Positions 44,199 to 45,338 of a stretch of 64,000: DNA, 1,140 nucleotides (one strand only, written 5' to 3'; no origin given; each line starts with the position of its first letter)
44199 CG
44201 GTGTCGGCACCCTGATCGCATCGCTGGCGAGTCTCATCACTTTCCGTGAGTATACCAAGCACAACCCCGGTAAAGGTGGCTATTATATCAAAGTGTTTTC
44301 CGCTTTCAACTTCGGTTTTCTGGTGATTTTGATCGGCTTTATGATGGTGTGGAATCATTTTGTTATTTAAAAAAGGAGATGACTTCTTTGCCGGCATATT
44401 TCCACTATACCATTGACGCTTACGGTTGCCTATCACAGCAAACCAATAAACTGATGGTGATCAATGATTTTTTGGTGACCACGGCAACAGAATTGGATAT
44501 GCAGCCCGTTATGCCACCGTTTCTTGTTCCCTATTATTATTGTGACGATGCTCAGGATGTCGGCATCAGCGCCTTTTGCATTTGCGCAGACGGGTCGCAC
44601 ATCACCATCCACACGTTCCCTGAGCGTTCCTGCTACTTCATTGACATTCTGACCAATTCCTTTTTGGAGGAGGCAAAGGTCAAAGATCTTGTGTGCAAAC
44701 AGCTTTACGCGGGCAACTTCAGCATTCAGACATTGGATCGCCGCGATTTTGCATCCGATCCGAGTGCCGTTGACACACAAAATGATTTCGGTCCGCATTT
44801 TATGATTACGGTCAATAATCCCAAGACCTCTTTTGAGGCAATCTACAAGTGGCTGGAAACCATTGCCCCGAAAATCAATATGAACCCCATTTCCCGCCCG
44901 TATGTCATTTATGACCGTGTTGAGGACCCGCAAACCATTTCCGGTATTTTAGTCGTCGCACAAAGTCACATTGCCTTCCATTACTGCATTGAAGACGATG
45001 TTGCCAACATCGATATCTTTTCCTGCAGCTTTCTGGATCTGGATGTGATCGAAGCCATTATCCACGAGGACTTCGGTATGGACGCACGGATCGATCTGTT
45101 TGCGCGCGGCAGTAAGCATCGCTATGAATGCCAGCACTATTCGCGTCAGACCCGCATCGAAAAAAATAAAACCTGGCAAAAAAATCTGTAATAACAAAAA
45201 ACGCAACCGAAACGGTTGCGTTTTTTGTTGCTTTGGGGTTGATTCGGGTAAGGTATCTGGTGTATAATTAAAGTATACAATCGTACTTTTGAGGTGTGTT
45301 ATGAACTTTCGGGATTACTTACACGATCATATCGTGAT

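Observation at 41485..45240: Low-GC three-gene operon: cytosolic TIR-LRR protein + ArsB/CitMHS-type permease + double AdoMetDC-fold protein, wedged between the FtsEX/M23 array and metH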

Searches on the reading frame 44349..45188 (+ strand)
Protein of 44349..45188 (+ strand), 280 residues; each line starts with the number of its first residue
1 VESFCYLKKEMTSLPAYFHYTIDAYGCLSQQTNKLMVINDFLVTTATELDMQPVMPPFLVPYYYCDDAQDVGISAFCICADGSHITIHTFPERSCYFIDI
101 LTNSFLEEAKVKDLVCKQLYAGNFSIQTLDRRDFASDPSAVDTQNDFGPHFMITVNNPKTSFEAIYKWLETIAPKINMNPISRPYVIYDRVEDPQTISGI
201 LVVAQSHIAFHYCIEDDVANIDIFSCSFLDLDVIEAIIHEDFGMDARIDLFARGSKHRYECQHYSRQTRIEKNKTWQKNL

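Call 3: search_protein_families(library=pfam, proteins=[window:44349-45188:+], max_evalue=0.01)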
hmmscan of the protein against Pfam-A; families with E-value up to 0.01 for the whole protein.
window:44349-45188:+ (280 aa): 1 family
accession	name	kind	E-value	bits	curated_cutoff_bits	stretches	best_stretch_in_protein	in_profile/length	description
PF02675.21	AdoMet_dc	-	5.6e-25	88.2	25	2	19-131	1-106/107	S-adenosylmethionine decarboxylase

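Call 4: search_protein_families(library=ncbifam, proteins=[window:44349-45188:+], max_evalue=0.01)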
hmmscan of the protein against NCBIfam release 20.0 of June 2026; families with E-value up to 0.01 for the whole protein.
window:44349-45188:+ (280 aa): 1 family
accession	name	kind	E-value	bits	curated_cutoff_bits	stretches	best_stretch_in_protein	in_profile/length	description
TIGR03330.1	SAM_DCase_Bsu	equivalog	8.8e-20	71.1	75.65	2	19-131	6-111/112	adenosylmethionine decarboxylase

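Call 5: search_protein_families(library=padloc, proteins=[window:44349-45188:+], max_evalue=0.01)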
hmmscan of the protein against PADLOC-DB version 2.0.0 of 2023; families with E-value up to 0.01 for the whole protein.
window:44349-45188:+ (280 aa): 0 families

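Call 11: find_homologous_proteins(query=window:44379-45188:+)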
Query window:44379-45188:+ (270 aa): 383 proteins with E <= 0.001 among 632 candidates; the best 120 are listed.
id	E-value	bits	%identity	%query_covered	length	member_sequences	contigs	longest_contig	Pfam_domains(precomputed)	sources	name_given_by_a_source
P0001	5.8e-182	621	100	99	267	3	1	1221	PF02675.22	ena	-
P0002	1.4e-122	426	68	97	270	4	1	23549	PF02675.22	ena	-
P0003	2.6e-122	425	67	96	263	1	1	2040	PF02675.22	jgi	jgi:S-adenosylmethionine/arginine decarboxylase-like enzyme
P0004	3.9e-121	421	66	97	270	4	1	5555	PF02675.22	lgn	-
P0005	3.9e-120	418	66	97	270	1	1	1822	PF02675.22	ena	-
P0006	1.4e-118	413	66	97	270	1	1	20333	PF02675.22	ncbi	-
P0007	7.6e-118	411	65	97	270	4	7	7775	PF02675.22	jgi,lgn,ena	-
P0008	8.2e-117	407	64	96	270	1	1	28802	PF02675.22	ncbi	-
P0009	1.4e-116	407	65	96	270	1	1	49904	PF02675.22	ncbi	-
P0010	1.5e-115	403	63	97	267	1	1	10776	PF02675.22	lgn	-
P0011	5.2e-115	401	63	97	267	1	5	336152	PF02675.22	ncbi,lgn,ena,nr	ncbi:MAG: S-adenosylmethionine decarboxylase [Clostridia bacterium]|nr:S-adenosylmethionine decarbox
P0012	2.6e-113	396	61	97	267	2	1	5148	PF02675.22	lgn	-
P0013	5.5e-113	395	65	91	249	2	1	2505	PF02675.22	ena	-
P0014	1.4e-112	393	64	97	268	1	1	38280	PF02675.22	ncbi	-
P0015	3.0e-112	392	60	97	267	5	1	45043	PF02675.22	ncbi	-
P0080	4.8e-97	342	55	99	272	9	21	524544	PF02675.22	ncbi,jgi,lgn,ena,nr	ncbi:MAG: hypothetical protein E7470_02115 [Ruminococcaceae bacterium]|nr:hypothetical protein [Osci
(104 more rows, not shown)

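Call 13: find_encoding_contigs(protein=P0011, flank=8000, max_places=2)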
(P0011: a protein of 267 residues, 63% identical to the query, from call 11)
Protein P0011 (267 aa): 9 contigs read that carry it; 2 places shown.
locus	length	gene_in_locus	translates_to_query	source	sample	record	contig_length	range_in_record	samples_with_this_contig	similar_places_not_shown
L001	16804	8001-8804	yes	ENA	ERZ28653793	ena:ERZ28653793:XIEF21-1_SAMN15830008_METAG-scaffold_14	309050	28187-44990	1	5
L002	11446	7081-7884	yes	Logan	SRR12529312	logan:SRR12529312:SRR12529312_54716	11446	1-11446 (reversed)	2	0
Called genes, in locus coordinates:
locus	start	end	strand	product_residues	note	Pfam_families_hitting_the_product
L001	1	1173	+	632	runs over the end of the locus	PF02518:HATPase_c (weak), PF13589:HATPase_c_3, PF00183:HSP90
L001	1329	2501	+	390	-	PF13676:TIR_2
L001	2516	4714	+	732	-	-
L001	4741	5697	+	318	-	-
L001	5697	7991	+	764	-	-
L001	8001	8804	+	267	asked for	PF02675:AdoMet_dc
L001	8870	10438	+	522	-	PF00370:FGGY_N, PF02782:FGGY_C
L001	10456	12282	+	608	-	PF07944:Beta-AFase-like_GH127_cat (weak), PF20736:Glyco_hydro127M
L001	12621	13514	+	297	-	PF02588:YitT_membrane, PF10035:DUF2179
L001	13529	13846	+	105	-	PF05336:rhaM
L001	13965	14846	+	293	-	PF00892:EamA (faint)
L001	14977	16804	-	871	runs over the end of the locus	PF00404:Dockerin_1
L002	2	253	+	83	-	?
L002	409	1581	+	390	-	PF13676:TIR_2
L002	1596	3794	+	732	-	-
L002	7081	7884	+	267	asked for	PF02675:AdoMet_dc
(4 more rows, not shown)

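Call 14: find_encoding_contigs(protein=P0080, flank=8000, max_places=3)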
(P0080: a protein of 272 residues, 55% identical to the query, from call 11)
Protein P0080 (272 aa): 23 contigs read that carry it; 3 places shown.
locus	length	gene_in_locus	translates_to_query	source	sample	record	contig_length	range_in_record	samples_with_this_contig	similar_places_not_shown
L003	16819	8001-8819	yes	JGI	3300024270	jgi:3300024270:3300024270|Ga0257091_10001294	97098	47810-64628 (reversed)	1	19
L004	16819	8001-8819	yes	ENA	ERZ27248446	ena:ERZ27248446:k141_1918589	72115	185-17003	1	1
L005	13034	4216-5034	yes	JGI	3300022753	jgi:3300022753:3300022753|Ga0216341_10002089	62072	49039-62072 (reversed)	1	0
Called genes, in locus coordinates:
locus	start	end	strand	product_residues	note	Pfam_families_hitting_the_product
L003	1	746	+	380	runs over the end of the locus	PF00465:Fe-ADH, PF13685:Fe-ADH_2, PF25137:ADH_Fe_C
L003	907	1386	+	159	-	PF03692:CxxCxxCC (weak)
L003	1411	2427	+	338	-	PF13676:TIR_2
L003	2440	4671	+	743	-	-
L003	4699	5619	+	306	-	-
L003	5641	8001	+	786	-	-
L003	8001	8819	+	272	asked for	PF02675:AdoMet_dc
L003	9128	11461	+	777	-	-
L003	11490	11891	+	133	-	-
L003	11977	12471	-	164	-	PF01809:YidD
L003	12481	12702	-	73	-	-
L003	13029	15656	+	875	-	-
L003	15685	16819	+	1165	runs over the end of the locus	PF00091:Tubulin (faint), PF13809:Tubulin_2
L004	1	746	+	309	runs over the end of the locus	?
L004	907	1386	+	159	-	PF03692:CxxCxxCC (weak)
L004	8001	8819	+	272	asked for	PF02675:AdoMet_dc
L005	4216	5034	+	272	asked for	PF02675:AdoMet_dc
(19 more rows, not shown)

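Call 15: find_encoding_contigs(protein=P0002, flank=8000, max_places=2)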
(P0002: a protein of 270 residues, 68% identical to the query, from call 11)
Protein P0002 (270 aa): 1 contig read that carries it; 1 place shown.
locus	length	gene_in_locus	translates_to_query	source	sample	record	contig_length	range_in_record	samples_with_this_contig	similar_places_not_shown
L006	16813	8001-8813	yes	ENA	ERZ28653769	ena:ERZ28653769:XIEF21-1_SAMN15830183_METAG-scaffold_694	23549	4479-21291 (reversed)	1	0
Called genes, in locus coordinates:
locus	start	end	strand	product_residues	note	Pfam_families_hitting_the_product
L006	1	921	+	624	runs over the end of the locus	PF16255:Lipase_GDSL_lke, PF00657:Lipase_GDSL (weak), PF13472:Lipase_GDSL_2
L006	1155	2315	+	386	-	PF13676:TIR_2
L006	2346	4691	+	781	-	-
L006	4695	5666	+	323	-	-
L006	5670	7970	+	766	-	-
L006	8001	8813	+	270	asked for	PF02675:AdoMet_dc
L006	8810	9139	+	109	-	PF05336:rhaM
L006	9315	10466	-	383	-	PF01546:Peptidase_M20, PF07687:M20_dimer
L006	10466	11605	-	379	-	PF01979:Amidohydro_1, PF07969:Amidohydro_3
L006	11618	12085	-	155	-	-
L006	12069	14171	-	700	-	PF00005:ABC_tran, PF02463:SMC_N (faint), PF13191:AAA_16 (faint), PF13555:AAA_29 (faint), PF13304:AAA_21 (weak), PF08352:oligo_HPY, PF00005:ABC_tran, PF08352:oligo_HPY, +2 more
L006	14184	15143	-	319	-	PF12911:OppC_N, PF00528:BPD_transp_1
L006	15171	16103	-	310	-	PF00528:BPD_transp_1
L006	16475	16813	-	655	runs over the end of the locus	PF00496:SBP_bac_5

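Call 17: search_protein_families(library=pfam, proteins=[L001:1329-2498:+, L001:2516-4711:+, L001:4741-5694:+, L001:5697-7988:+, L003:1411-2424:+, L003:2440-4668:+, L003:4699-5616:+, L003:5641-7998:+], max_evalue=1)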
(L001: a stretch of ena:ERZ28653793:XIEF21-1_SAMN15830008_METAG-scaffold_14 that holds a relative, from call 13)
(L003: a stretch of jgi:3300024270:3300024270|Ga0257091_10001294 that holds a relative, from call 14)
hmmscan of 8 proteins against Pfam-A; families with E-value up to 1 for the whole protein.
L001:1329-2498:+ (390 aa): 4 families
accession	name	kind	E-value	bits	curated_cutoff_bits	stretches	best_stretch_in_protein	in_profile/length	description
PF13676.11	TIR_2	-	3.4e-11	44.1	28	1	19-114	4-93/122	TIR domain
PF19789.6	DUF6273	-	0.0058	16.9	23.5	1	281-324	36-87/172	Domain of unknown function (DUF6273)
PF00535.33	Glycos_transf_2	-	0.012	16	23.3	0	42-80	83-124/168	Glycosyl transferase family 2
PF01612.26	DNA_pol_A_exo1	-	0.03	14.6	23.6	0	95-138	43-85/173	3'-5' exonuclease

L001:2516-4711:+ (732 aa): 2 families
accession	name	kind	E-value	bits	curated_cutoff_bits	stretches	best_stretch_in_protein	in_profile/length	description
PF24632.1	DUF7629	-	0.16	11.9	27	0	418-452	35-69/83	Domain of unknown function (DUF7629)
PF01159.24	Ribosomal_L6e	-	0.9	10.5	21.4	1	567-636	21-88/111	Ribosomal protein L6e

L001:4741-5694:+ (318 aa): 4 families
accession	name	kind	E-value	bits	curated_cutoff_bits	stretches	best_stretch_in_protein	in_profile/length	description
PF13614.12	AAA_31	-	0.00038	20.9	27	1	1-71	1-63/177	AAA domain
PF01656.29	CbiA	-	0.002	18.5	25.4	1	4-172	1-98/125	CobQ/CobB/MinD/ParA nucleotide binding domain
PF10609.15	ParA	-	0.057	13.3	27.1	1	2-60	4-56/246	NUBPL iron-transfer P-loop NTPase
PF08960.15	STIV_B116-like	-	0.061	13.9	26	1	122-202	13-86/101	STIV B116-like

L001:5697-7988:+ (764 aa): 1 family
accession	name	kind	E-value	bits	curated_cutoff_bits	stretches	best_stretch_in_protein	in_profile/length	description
PF24957.1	DrmE_C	-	0.17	12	27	0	314-349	28-61/181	DISARM protein DrmE, C-terminal domain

L003:1411-2424:+ (338 aa): 4 families
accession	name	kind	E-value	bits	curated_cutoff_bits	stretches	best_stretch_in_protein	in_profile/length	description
PF13676.11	TIR_2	-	4.4e-14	53.4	28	1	17-109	2-90/122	TIR domain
PF19789.6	DUF6273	-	0.017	15.5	23.5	1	274-327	116-171/172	Domain of unknown function (DUF6273)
PF13317.11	DUF4088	-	0.03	14.3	23.8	1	15-103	27-113/227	Protein of unknown function (DUF4088)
PF01582.25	TIR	-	0.061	13.5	21.3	1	20-100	10-89/179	TIR domain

L003:2440-4668:+ (743 aa): 4 families
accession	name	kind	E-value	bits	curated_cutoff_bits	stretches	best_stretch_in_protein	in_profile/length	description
PF16808.10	PKcGMP_CC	-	0.012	15.6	35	1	602-619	1-18/35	Coiled-coil N-terminus of cGMP-dependent protein kinase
PF00601.24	Flu_NS2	-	0.031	15.1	25.9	1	592-640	30-78/108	Influenza non-structural protein (NS2)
PF01956.21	EMC3_TMCO1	-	0.13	12.4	27.1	1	570-660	44-110/169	Integral membrane protein EMC3/TMCO1-like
PF23984.1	DUF7307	-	0.68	10.3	27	0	602-640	7-45/129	Pam3 gp33-like protein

L003:4699-5616:+ (306 aa): 4 families
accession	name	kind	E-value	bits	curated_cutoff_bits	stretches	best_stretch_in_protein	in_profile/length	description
PF13614.12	AAA_31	-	0.0035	17.7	27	1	3-101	1-90/177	AAA domain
PF10609.15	ParA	-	0.077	12.8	27.1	1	3-67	3-61/246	NUBPL iron-transfer P-loop NTPase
PF18112.7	Zn-C2H2_12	-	0.17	12.8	23.2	1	126-139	12-25/27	Autophagy receptor zinc finger-C2H2 domain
PF07015.17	VirC1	-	0.23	11.2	24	1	4-26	2-24/231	VirC1 protein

L003:5641-7998:+ (786 aa): 0 families

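Call 18: search_protein_families(library=padloc, proteins=[L001:1329-2498:+, L001:2516-4711:+, L001:4741-5694:+, L001:5697-7988:+, L001:8001-8801:+, L003:2440-4668:+, L003:4699-5616:+, L003:5641-7998:+], max_evalue=1)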
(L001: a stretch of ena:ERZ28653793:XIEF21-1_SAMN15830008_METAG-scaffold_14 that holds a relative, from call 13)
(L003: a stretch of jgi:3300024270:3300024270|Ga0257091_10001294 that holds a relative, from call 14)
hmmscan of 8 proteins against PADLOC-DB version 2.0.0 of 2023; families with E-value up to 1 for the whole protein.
L001:1329-2498:+ (390 aa): 1 family
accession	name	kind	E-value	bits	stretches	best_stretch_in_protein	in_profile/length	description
PDLC02012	SAVED5--SAVED_TIR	-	1.8e-06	25.3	1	19-88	19-87/404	-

L001:2516-4711:+ (732 aa): 0 families

L001:4741-5694:+ (318 aa): 2 families
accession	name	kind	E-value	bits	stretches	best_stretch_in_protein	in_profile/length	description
PDLC04559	PDC-M28B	-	2.1e-05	21.8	1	3-61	130-182/438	-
PDLC04560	PDC-M28B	-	0.042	11.2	1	4-70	17-77/327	-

L001:5697-7988:+ (764 aa): 0 families

L001:8001-8801:+ (267 aa): 0 families

L003:2440-4668:+ (743 aa): 0 families

L003:4699-5616:+ (306 aa): 2 families
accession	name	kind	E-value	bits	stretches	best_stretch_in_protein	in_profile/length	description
PDLC04559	PDC-M28B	-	9.6e-07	26.2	1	4-219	129-343/438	-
PDLC04560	PDC-M28B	-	0.001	16.5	1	2-62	13-67/327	-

L003:5641-7998:+ (786 aa): 0 families

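Call 22: search_solved_structures(query=window:44379-45188:+, max_evalue=0.01, show_alignments=3)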
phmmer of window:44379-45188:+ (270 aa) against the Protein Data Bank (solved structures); distinct sequences matched with E-value up to 0.01: 3.
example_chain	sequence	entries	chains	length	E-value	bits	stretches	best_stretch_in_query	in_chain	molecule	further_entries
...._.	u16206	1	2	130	0.0064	19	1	184-237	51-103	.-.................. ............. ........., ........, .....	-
1vr7_A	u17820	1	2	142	0.0078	18.7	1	184-237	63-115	S-adenosylmethionine decarboxylase proenzyme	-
2iii_A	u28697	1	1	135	0.0085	18.6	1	153-217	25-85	S-adenosylmethionine decarboxylase proenzyme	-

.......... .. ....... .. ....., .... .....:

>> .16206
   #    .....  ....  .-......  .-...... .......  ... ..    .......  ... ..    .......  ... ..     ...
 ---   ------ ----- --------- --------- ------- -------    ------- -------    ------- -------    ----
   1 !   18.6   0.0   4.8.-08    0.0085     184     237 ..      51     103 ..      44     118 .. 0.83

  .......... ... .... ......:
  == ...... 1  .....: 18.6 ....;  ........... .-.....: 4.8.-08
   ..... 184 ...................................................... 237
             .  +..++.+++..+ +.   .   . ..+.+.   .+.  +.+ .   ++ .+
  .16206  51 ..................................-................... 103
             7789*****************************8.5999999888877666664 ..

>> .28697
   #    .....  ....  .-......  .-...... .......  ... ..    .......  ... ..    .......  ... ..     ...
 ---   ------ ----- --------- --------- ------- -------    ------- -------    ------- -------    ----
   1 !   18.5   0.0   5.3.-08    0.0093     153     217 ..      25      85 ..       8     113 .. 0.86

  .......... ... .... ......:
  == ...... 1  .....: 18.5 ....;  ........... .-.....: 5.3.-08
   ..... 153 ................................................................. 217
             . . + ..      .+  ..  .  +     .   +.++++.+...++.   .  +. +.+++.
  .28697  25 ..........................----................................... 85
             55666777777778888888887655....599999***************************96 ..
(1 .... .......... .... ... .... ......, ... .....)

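Call 23: find_encoding_contigs(protein=P0001, flank=10000, max_places=3)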
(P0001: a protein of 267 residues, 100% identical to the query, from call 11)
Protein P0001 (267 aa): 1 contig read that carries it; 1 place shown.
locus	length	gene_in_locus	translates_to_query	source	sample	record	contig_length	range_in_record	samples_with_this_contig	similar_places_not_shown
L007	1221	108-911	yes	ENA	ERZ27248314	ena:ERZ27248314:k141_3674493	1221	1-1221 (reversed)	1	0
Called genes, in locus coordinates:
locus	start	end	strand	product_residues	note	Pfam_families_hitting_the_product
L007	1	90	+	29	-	?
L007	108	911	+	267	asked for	PF02675:AdoMet_dc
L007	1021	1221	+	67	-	?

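Call 24: find_encoding_contigs(protein=P0009, flank=8000, max_places=2)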
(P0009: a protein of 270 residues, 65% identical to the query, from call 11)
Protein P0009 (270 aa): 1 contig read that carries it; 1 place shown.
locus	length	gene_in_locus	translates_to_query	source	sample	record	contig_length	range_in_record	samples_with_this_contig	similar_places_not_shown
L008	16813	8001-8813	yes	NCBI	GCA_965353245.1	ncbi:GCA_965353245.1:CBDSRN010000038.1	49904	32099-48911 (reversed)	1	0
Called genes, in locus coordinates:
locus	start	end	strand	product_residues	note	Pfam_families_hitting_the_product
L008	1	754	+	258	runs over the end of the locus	PF02517:Rce1-like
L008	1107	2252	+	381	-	PF13676:TIR_2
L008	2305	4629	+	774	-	-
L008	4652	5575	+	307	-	-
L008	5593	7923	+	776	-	-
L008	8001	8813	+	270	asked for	PF02675:AdoMet_dc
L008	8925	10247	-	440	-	PF13306:LRR_5, PF13855:LRR_8 (faint), PF13306:LRR_5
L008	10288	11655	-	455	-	-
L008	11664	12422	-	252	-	PF02511:Thy1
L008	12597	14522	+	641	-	PF13306:LRR_5, PF13855:LRR_8 (faint), PF13306:LRR_5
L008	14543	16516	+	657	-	PF13306:LRR_5 (weak), PF13855:LRR_8 (faint), PF23952:LRR_EndoS (faint), PF13306:LRR_5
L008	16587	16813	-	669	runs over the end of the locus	PF00009:GTP_EFTU, PF14492:EFG_III, PF03764:EFG_IV, PF00679:EFG_C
